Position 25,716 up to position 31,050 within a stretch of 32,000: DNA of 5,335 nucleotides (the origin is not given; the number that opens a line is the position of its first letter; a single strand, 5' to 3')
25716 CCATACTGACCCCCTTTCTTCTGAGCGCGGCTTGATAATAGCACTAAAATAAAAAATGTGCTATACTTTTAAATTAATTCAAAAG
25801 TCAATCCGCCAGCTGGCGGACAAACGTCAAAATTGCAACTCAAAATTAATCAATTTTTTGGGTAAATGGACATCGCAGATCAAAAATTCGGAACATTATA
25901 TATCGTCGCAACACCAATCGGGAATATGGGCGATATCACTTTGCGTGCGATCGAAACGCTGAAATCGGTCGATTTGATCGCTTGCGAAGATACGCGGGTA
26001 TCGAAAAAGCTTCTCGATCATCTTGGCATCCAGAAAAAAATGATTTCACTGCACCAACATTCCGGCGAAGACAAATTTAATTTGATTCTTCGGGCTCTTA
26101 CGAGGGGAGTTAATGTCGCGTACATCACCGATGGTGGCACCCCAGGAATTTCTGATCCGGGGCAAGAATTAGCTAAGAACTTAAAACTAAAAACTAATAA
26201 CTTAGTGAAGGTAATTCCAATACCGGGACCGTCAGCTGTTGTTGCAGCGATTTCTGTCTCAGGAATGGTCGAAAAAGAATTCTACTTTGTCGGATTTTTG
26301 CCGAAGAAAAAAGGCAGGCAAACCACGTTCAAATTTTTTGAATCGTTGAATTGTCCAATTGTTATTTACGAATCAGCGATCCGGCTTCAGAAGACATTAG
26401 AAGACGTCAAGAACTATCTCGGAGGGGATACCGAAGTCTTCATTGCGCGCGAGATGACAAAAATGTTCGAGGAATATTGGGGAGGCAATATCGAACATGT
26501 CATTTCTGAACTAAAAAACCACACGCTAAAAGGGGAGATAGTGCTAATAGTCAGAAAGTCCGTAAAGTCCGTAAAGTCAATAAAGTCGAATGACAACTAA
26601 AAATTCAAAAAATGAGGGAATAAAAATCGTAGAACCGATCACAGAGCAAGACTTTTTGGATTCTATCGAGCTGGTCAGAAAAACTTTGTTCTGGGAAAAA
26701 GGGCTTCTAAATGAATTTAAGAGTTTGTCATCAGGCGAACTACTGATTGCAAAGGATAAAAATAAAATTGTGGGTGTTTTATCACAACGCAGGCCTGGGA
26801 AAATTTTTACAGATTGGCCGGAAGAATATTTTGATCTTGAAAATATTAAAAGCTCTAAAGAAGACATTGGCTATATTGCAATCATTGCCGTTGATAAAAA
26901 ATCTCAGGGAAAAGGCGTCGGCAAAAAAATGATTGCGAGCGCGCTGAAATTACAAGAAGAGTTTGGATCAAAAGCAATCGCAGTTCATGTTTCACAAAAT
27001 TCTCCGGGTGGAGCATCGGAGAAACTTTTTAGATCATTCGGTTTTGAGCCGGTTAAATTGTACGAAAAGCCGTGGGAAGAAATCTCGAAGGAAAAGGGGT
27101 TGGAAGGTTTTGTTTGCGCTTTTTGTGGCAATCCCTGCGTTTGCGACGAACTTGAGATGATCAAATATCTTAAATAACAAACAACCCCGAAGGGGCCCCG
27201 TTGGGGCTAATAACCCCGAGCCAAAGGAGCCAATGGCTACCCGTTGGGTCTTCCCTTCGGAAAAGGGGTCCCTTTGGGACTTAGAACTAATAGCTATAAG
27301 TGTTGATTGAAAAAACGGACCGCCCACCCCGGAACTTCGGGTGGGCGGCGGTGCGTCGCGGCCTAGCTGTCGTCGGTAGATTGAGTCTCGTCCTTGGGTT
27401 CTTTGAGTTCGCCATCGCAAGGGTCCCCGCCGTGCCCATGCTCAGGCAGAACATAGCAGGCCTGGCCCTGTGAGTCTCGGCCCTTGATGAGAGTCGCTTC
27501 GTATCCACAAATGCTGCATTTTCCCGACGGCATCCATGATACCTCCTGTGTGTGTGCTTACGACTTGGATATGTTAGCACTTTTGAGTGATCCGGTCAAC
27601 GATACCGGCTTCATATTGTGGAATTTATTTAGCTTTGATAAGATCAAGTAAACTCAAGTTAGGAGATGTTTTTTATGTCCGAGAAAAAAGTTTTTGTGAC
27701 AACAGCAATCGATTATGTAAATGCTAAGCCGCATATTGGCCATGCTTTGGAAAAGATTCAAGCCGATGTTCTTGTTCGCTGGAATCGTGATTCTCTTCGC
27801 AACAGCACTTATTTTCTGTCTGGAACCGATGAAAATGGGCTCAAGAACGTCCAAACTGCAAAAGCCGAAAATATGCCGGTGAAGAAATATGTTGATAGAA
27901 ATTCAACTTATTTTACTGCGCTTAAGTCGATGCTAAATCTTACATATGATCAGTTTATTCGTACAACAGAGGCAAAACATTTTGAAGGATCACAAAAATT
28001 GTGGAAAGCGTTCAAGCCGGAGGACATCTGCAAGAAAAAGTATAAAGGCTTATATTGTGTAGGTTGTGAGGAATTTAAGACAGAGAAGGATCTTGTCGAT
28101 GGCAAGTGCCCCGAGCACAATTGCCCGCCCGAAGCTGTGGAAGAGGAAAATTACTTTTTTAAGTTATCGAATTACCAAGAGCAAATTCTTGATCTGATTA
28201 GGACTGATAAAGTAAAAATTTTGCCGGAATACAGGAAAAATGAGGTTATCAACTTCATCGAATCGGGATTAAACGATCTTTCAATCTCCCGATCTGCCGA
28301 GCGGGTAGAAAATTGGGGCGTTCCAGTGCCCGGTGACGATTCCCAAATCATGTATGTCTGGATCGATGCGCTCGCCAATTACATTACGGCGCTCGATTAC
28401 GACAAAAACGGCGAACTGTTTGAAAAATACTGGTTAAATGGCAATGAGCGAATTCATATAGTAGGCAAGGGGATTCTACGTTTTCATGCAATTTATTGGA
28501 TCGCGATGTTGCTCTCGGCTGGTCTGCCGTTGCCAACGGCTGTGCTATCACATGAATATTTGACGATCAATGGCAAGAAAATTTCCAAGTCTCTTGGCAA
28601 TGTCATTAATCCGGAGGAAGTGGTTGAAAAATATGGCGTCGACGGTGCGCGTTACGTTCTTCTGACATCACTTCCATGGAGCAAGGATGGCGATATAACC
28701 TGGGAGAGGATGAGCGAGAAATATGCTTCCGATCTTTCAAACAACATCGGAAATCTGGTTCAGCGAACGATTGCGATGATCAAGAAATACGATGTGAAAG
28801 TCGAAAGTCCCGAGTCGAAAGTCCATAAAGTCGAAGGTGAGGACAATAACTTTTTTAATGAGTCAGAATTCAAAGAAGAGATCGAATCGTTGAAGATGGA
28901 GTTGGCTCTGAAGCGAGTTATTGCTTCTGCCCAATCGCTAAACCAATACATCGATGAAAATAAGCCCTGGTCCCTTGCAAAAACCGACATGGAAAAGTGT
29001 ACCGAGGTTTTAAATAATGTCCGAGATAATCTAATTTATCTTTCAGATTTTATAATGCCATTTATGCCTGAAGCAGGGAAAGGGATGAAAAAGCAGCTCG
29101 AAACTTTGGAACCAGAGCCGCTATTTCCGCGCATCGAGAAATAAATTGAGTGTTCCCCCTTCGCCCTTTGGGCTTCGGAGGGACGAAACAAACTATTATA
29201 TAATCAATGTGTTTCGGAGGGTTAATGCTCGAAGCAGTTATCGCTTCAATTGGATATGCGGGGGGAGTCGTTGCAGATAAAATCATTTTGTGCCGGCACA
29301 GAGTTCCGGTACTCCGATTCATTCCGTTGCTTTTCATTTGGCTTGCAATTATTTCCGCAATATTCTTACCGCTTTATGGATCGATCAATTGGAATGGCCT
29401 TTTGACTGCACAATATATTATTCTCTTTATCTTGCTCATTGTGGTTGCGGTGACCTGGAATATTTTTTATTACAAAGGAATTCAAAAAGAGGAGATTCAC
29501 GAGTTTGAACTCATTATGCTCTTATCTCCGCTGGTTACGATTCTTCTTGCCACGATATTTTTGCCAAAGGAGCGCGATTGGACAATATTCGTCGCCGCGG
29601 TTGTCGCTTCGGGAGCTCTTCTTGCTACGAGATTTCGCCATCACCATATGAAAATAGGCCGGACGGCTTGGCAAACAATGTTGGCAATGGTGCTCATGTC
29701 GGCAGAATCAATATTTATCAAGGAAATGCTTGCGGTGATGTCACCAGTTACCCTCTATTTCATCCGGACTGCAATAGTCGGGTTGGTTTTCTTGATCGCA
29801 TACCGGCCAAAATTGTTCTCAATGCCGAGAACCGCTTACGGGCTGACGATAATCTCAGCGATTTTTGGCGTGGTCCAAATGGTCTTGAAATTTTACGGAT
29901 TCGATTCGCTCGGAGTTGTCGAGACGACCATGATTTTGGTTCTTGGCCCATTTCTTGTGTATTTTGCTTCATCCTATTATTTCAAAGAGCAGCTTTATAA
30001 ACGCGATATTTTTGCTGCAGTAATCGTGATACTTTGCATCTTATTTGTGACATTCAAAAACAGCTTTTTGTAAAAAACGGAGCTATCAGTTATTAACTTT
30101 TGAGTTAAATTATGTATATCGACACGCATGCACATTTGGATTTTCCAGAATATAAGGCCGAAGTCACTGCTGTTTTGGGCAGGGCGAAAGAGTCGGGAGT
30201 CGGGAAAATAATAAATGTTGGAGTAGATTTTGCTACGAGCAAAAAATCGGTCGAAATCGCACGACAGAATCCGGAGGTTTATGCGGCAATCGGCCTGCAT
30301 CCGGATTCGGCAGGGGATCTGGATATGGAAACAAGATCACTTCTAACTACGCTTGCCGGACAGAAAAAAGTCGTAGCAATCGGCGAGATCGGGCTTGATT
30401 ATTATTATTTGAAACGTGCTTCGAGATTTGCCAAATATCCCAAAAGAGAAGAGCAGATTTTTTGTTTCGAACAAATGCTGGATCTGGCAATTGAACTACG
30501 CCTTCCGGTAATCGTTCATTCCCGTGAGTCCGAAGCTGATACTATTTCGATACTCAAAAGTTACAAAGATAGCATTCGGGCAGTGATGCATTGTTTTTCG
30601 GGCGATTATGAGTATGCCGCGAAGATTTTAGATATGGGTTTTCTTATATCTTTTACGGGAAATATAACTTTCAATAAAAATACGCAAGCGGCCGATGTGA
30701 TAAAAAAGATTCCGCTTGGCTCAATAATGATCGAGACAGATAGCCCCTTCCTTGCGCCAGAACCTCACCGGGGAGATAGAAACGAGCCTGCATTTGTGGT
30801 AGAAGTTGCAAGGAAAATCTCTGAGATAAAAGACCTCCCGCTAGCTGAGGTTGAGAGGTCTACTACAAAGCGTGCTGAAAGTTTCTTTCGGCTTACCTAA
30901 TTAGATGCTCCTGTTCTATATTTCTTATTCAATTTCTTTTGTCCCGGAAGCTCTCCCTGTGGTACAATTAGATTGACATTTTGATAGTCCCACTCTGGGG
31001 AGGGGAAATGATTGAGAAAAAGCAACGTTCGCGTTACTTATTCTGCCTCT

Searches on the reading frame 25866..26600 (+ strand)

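Call 29: search_protein_families(library=pfam, proteins=[window:25866-26600:+], max_evalue=0.001)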
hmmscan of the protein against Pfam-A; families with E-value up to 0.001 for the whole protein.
window:25866-26600:+ (244 aa): 1 family
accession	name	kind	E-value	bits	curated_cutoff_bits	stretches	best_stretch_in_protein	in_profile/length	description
PF00590.25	TP_methylase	-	4.3e-29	102.4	27.8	1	10-211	1-210/212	Tetrapyrrole (Corrin/Porphyrin) Methylases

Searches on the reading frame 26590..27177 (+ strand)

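Call 29: search_protein_families(library=pfam, proteins=[window:26590-27177:+], max_evalue=0.001)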
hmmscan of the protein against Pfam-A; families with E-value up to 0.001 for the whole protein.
window:26590-27177:+ (195 aa): 4 families
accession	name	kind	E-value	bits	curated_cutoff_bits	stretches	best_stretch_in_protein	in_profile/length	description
PF00583.31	Acetyltransf_1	-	2.7e-09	37.8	20.7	1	34-152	15-116/116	Acetyltransferase (GNAT) family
PF13508.13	Acetyltransf_7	-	7.8e-09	36.2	27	1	49-154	3-84/84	Acetyltransferase (GNAT) domain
PF13673.13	Acetyltransf_10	-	3.3e-08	34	23.6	1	93-156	51-111/128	Acetyltransferase (GNAT) domain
PF08445.16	FR47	-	0.00032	21.1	22.1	1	91-154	19-79/86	FR47-like protein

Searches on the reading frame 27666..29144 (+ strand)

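Call 29: search_protein_families(library=pfam, proteins=[window:27666-29144:+], max_evalue=0.001)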
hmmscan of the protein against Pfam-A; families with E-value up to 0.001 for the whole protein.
window:27666-29144:+ (492 aa): 4 families
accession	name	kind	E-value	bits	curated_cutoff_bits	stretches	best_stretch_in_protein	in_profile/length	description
PF09334.17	tRNA-synt_1g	-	3.2e-97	326.2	20.1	2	155-368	176-390/391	tRNA synthetases class I (M)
PF00133.28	tRNA-synt_1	-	6.1e-20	71.8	22.7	2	293-335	362-405/414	tRNA synthetases class I (I, L, M and V)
PF01406.26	tRNA-synt_1e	-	3.1e-08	33.8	27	1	294-335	242-283/301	tRNA synthetases class I (C) catalytic domain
PF19303.5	Anticodon_3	-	2.9e-05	24.4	23.5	1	407-481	30-104/152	Anticodon binding domain of methionyl tRNA ligase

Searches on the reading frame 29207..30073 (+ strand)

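Call 29: search_protein_families(library=pfam, proteins=[window:29207-30073:+], max_evalue=0.001)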
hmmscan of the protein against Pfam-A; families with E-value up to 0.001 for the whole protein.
window:29207-30073:+ (288 aa): 1 family
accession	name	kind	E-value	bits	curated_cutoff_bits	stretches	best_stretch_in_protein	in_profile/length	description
PF00892.27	EamA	-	1.3e-20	74.5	28.2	2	157-282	7-134/135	EamA-like transporter family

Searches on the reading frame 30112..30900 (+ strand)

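Call 29: search_protein_families(library=pfam, proteins=[window:30112-30900:+], max_evalue=0.001)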
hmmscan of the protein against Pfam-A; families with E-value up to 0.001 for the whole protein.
window:30112-30900:+ (262 aa): 1 family
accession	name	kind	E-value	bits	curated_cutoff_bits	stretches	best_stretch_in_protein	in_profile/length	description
PF01026.27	TatD_DNase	-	1.2e-80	271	27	1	3-260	1-253/253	TatD related DNase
